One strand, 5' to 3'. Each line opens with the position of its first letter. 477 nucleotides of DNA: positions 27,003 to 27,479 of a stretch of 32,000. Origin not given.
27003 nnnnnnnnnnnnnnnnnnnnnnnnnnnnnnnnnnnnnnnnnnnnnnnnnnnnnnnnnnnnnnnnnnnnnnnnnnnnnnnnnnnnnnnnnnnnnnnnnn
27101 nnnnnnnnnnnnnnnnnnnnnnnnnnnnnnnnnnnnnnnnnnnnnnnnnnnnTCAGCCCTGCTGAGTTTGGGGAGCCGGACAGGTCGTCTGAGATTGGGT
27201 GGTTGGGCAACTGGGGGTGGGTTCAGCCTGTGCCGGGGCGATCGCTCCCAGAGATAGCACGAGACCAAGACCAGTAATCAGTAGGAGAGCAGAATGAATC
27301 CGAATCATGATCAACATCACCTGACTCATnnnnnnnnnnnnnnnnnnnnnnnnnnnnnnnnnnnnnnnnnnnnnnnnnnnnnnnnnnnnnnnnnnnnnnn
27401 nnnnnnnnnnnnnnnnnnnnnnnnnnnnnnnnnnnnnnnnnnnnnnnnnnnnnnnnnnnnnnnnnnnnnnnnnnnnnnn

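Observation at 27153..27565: Two small signal-peptide ORFs with an ATGA overlap complete a pacS-cupredoxin four-gene cluster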

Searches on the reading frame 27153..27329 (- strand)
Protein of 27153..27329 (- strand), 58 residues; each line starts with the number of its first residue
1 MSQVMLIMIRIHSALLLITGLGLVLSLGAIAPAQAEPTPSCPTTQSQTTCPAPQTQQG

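Call 3: search_protein_families(library=pfam, proteins=[window:27153-27329:-], max_evalue=1)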
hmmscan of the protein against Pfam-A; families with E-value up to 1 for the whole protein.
window:27153-27329:- (58 aa): 0 families

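Call 4: search_protein_families(library=ncbifam, proteins=[window:27153-27329:-], max_evalue=1)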
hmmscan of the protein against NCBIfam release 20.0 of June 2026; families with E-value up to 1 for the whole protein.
window:27153-27329:- (58 aa): 1 family
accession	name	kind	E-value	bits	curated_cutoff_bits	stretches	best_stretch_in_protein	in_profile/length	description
NF009650.0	PRK13183.1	equivalog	0.17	11.7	70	1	1-28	4-31/46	photosystem II reaction center protein PsbN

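Call 7: find_homologous_proteins(query=window:27153-27329:-, max_evalue=1)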
Query window:27153-27329:- (58 aa): 1 proteins with E <= 1 among 1 candidates.
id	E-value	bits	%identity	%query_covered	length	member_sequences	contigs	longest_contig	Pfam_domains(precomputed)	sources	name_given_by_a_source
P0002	8.7e-18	80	98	76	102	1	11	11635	-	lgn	-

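Call 10: find_encoding_contigs(protein=P0002, flank=5000, max_places=4)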
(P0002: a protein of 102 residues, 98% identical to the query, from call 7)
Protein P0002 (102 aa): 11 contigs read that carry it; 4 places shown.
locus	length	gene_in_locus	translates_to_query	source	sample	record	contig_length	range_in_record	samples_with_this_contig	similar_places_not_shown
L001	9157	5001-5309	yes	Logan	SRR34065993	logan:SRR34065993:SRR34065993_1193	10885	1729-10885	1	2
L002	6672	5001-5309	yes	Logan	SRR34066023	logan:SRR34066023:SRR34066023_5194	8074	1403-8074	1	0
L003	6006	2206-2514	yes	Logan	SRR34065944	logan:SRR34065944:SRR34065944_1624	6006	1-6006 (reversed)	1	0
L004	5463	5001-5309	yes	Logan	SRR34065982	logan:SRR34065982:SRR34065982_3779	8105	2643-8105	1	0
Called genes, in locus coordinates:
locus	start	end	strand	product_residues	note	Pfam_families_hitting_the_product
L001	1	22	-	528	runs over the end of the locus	PF00732:GMC_oxred_N, PF05199:GMC_oxred_C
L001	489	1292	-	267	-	PF00230:MIP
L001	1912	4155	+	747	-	PF00403:HMA, PF00122:E1-E2_ATPase, PF00702:Hydrolase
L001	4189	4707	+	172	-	PF13473:Cupredoxin_1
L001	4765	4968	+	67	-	-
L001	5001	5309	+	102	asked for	-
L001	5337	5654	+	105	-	-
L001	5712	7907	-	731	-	PF13089:PP_kinase_N, PF02503:PP_kinase, PF17941:PP_kinase_C_1, PF13091:PLDc_2 (faint), PF13090:PP_kinase_C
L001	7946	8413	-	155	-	PF05099:TerB (faint)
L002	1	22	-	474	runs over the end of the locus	?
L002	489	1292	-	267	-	PF00230:MIP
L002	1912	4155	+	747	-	PF00403:HMA, PF00122:E1-E2_ATPase, PF00702:Hydrolase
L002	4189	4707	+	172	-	PF13473:Cupredoxin_1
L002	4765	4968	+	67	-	-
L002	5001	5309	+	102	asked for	-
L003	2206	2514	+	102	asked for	-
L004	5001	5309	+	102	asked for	-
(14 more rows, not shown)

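Call 25: list_cluster_members(proteins=[window:27156-27308:-, window:27156-27317:-, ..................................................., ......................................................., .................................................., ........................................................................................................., window:26674-26928:-, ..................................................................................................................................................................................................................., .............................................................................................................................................])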
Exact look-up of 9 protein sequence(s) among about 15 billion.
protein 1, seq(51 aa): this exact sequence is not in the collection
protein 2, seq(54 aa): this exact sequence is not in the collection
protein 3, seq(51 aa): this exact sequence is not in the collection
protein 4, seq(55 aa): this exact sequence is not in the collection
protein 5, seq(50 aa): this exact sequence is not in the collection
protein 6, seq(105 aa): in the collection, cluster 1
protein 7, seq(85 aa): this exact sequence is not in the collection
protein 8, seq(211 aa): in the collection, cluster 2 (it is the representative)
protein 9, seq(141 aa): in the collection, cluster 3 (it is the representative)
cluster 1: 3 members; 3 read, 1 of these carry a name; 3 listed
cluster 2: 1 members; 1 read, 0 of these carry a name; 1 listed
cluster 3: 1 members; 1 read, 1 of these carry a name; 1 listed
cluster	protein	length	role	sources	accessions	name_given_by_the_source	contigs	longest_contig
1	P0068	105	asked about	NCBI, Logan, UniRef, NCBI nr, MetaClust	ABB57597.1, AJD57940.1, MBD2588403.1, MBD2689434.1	hypothetical protein [Synechococcus elongatus] | Possible ribosomal protein L36 n=1 Tax=Synechococcus elongatus (strain ATCC 33912 / PCC ... | status=active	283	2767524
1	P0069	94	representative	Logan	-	-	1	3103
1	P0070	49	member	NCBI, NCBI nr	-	-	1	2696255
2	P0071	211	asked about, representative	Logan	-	-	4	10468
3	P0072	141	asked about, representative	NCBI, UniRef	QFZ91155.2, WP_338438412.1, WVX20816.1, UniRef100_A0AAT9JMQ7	DUF305 domain-containing protein [Synechococcus elongatus] | DUF305 domain-containing protein n=1 Tax=Synechococcus elongatus PCC 11802 TaxID=2283154 ...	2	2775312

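Call 27: find_related_loci(query=A2, collection=genome_contigs, flank=6000)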
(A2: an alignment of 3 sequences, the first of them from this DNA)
Query A2 (51 aa) in genome_contigs; peptide patterns used: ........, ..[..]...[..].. (x = any residue, [..] = any of these).
235 stretches matched a pattern, but none encodes a relative of the query by tblastn (E <= 1e-3).

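Call 32: find_related_loci(query=A2, collection=metagenome_contigs, flank=4000)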
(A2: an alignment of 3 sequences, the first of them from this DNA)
Query A2 (51 aa) in metagenome_contigs; peptide patterns used: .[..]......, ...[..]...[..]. (x = any residue, [..] = any of these).
600 stretches matched a pattern, but none encodes a relative of the query by tblastn (E <= 1e-3).

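Call 44: search_protein_families(library=pfam, proteins=[L001:5337-5654:+, window:27153-27308:-], max_evalue=1)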
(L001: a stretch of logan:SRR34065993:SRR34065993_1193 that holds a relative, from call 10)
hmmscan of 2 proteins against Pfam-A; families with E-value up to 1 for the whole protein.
L001:5337-5654:+ (105 aa): 0 families

window:27153-27308:- (51 aa): 0 families

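Call 45: search_protein_families(library=ncbifam, proteins=[L001:5337-5654:+], max_evalue=1)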
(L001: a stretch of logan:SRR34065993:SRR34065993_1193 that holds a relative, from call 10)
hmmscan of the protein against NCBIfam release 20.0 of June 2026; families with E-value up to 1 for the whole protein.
L001:5337-5654:+ (105 aa): 0 families

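Call 47: search_protein_representatives(protein=window:27153-27308:-)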
Query: 51 residues. Proteins with E-value up to 0.001 (for the whole library): 3; up to 1e-10: 1; up to 1e-30: 0. The best 3 are listed.
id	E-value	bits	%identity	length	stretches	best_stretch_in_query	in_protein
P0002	3.9e-14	66.9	95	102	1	1-38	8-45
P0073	1.0e-08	50.1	63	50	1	9-49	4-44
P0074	1.5e-06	43.4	53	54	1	2-49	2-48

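Call 49: find_encoding_contigs(protein=P0073, flank=6000, max_places=3)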
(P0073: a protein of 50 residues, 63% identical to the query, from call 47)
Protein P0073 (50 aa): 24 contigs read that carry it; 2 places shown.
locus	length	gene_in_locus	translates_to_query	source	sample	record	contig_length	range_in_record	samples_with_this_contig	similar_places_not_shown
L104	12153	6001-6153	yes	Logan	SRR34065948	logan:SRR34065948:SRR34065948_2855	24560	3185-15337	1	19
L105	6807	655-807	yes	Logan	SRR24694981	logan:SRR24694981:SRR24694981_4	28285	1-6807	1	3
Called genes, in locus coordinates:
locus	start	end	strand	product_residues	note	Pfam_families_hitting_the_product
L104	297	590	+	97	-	PF04365:BrnT_toxin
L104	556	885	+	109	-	PF14384:BrnA_antitoxin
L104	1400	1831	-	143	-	PF10387:DUF2442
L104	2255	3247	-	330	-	PF08240:ADH_N, PF00107:ADH_zinc_N, PF13602:ADH_zinc_N_2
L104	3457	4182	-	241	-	PF01965:DJ-1_PfpI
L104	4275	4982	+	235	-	PF01590:GAF (weak), PF00196:GerE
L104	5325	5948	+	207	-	PF03713:DUF305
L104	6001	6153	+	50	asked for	-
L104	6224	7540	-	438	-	PF00512:HisKA, PF02518:HATPase_c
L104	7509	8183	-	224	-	PF00072:Response_reg, PF00486:Trans_reg_C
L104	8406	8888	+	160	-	-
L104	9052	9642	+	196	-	PF13463:HTH_27 (faint)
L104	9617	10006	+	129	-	-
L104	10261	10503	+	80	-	-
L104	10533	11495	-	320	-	PF02899:Phage_int_SAM_1, PF00589:Phage_integrase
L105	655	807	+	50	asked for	-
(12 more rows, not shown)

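Call 50: find_encoding_contigs(protein=P0074, flank=6000, max_places=3)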
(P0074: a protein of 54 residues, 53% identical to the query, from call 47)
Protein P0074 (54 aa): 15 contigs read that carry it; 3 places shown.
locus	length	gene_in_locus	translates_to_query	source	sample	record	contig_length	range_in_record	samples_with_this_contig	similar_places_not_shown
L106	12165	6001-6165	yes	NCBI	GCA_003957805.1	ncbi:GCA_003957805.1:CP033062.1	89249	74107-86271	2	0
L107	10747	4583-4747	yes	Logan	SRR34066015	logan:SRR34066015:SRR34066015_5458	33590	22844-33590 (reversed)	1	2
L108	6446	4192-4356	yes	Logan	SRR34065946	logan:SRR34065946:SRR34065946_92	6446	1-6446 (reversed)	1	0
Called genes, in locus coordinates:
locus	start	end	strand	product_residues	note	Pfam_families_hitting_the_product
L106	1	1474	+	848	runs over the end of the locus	PF12965:DUF3854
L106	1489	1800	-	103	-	-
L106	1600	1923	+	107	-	-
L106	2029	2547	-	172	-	PF10711:DUF2513 (weak)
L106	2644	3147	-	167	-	-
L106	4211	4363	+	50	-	-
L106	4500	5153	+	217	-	PF03713:DUF305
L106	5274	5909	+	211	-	PF13628:DUF4142 (faint), PF03713:DUF305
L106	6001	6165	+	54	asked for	-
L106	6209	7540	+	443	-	PF05977:MFS_3, PF07690:MFS_1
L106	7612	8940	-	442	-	PF00512:HisKA, PF02518:HATPase_c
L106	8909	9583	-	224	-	PF00072:Response_reg, PF00486:Trans_reg_C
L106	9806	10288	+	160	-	-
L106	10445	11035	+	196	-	PF13463:HTH_27 (faint)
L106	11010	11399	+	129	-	-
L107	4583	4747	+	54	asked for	-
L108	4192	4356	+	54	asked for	-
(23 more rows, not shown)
